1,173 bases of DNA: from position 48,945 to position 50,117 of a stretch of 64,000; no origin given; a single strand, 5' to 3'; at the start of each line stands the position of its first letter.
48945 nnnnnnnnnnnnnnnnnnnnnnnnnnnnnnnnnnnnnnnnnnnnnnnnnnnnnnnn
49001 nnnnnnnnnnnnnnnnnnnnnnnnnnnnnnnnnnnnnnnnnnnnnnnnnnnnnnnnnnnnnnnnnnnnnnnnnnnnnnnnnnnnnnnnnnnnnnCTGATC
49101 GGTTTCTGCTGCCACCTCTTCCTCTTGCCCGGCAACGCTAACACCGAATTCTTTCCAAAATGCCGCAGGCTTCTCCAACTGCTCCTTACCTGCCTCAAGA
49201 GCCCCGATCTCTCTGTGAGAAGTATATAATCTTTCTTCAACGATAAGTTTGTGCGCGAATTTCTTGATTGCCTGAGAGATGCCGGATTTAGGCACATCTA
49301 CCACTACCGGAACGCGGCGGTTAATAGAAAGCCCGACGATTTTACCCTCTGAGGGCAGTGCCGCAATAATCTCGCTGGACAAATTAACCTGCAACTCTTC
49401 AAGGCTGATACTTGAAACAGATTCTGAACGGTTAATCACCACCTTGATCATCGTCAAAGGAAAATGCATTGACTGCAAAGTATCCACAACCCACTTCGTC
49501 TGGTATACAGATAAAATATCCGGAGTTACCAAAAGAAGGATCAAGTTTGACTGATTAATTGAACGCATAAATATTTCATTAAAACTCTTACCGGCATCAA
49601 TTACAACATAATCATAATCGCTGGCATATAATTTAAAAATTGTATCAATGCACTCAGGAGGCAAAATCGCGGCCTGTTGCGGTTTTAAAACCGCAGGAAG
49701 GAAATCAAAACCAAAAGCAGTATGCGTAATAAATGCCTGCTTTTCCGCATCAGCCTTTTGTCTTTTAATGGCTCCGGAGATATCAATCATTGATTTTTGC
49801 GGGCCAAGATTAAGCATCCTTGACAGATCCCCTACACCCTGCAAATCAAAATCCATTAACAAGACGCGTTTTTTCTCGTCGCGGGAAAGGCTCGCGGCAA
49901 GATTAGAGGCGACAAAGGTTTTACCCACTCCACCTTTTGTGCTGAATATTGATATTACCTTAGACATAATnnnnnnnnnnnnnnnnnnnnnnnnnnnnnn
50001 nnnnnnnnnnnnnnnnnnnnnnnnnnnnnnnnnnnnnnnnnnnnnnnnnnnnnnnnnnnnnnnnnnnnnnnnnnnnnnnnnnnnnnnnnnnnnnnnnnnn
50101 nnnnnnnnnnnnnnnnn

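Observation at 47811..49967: TadZ(CpaE)-TadA(CpaF) fusion ATPase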

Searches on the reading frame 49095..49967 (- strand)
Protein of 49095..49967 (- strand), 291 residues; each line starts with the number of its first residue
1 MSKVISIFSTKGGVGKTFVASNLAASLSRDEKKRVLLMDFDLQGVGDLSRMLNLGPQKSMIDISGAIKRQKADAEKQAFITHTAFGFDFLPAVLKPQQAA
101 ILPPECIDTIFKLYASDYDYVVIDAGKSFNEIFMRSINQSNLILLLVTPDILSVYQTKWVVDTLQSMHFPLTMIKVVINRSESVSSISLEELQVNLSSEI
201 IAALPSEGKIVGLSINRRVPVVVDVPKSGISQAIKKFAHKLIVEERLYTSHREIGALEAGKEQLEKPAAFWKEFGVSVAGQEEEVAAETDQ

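Call 20: search_solved_structures(query=window:49095-49967:-, max_evalue=0.001, show_alignments=2)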
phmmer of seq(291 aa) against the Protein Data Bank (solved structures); distinct sequences matched with E-value up to 0.001: 28.
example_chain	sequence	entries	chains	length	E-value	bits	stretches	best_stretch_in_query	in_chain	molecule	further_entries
3ea0_A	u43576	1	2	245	1e-19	74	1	3-238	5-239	ATPase, ParA family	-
4v03_A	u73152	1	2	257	9.9e-19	70.7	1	1-245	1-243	SITE-DETERMINING PROTEIN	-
4v02_A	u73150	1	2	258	1.4e-17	67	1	1-244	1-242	SITE-DETERMINING PROTEIN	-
1ion_A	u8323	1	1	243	3.3e-10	42.8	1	1-240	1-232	PROBABLE CELL DIVISION INHIBITOR MIND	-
1g3q_A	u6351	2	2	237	8.9e-10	41.4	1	1-240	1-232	CELL DIVISION INHIBITOR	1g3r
6iub_A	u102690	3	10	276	1e-09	41.2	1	1-46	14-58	SpoOJ regulator (Soj)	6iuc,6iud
8jmj_A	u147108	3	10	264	9.6e-09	38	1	1-45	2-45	SpoOJ regulator (Soj)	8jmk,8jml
5j1j_A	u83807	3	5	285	5.2e-08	35.6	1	3-184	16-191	Site-determining protein | Transcriptional antiactivator FleN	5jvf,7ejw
1hyq_A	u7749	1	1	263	1e-07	34.7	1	2-240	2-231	CELL DIVISION INHIBITOR (MIND-1)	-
8pb9_A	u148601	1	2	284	5.1e-07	32.3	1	3-184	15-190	Antiactivator FleN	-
8p53_A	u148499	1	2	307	6.5e-07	32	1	3-184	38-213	Antiactivator FleN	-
4pfs_A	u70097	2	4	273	1.9e-06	30.5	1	1-143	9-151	Cobyrinic Acid a,c-diamide synthase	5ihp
8ray_B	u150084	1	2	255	3.4e-06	29.7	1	3-147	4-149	ParA family protein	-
5if9_A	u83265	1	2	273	3.6e-06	29.6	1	2-143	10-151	Cobyrinic Acid a,c-diamide synthase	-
3q9l_A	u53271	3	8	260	5.2e-06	29.1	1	1-248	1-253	Septum site-determining protein minD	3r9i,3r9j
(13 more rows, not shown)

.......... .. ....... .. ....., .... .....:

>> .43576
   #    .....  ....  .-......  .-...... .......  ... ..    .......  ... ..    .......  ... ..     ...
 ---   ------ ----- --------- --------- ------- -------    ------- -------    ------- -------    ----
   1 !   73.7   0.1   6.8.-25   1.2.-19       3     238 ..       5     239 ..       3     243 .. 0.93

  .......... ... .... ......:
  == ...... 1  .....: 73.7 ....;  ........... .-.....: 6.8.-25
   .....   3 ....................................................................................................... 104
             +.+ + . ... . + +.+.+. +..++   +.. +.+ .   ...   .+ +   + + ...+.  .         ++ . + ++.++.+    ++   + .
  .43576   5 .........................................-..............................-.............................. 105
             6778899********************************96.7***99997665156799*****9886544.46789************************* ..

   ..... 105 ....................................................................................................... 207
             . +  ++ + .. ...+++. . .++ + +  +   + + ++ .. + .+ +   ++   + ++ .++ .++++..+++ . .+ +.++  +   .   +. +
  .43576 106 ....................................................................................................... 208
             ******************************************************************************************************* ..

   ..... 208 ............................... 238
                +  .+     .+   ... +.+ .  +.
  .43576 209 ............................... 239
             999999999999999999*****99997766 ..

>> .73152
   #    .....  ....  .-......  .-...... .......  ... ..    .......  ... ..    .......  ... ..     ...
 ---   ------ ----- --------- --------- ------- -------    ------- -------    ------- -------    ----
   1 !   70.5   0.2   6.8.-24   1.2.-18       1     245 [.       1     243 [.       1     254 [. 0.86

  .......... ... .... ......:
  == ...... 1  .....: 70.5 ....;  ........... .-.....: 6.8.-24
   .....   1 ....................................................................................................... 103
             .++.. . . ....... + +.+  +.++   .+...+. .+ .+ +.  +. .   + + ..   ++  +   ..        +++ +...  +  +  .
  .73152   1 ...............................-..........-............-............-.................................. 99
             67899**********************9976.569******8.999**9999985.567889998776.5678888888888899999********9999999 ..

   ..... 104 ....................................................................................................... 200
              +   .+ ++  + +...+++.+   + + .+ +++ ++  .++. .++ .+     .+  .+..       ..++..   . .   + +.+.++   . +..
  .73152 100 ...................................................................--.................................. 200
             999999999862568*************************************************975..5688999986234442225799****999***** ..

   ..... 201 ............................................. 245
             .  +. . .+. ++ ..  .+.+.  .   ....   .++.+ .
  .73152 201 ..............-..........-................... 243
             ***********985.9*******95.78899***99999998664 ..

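Call 30: search_protein_families(library=ncbifam, proteins=[window:49095-49967:-], max_evalue=0.01)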
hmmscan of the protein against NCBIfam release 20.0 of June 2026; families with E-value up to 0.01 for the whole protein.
seq(291 aa): 27 families (the best 25 are shown)
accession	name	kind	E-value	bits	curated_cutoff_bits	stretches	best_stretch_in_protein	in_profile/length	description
TIGR01968.1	minD_bact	equivalog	5.9e-24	84.8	212.9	1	3-249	2-244/261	septum site-determining protein MinD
TIGR01969.1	minD_arch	subfamily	3.9e-23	81.9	201.75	1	4-245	2-234/251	cell division ATPase MinD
NF041546.1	ParA_partition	equivalog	2.8e-16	59.7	180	2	4-44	1-40/203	ParA family partition ATPase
TIGR03371.1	cellulose_yhjQ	equivalog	1.3e-14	54.3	157.85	1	3-242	2-242/246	cellulose biosynthesis protein BcsQ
NF041136.1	MrpORP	equivalog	3.3e-10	39.8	450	1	2-61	5-62/365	iron-sulfur cluster carrier protein MrpORP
NF047398.1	AAA_KGGVGR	domain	9.2e-10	39.1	90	1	3-73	3-74/190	KGGVGR-motif variant AAA ATPase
TIGR03018.1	pepcterm_TyrKin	hypoth_equivalog_domain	1.2e-08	34.6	230.65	1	3-156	36-188/207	XrtA-associated tyrosine autokinase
NF008079.0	PRK10818.1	equivalog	1.9e-08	34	508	1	1-247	1-252/270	septum site-determining protein MinD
NF033200.1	F430_CfbC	exception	1.1e-07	31.4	402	1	5-59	3-53/260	Ni-sirohydrochlorin a,c-diamide reductive cyclase ATP-dependent reductase subunit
NF008568.0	PRK11519.1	equivalog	1.1e-07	30.5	1068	1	6-125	530-643/720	tyrosine-protein kinase Wzc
TIGR03453.1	partition_RepA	equivalog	1.3e-06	27.5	348.45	1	3-156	105-273/387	plasmid partitioning protein RepA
TIGR03815.1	CpaE_hom_Actino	equivalog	1.6e-06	27.5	154.45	1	2-205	111-306/340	septum site-determining protein Ssd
TIGR01005.1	eps_transp_fam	subfamily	5.3e-06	24.9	411.7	1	2-152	546-690/754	exopolysaccharide transport protein family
TIGR01287.1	nifH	equivalog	1.4e-05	24.6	394.35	1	9-65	6-60/275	nitrogenase iron protein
TIGR01281.1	DPOR_bchL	equivalog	1.8e-05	24.3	345.15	1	4-211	2-210/268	ferredoxin:protochlorophyllide reductase (ATP-dependent) iron-sulfur ATP-binding protein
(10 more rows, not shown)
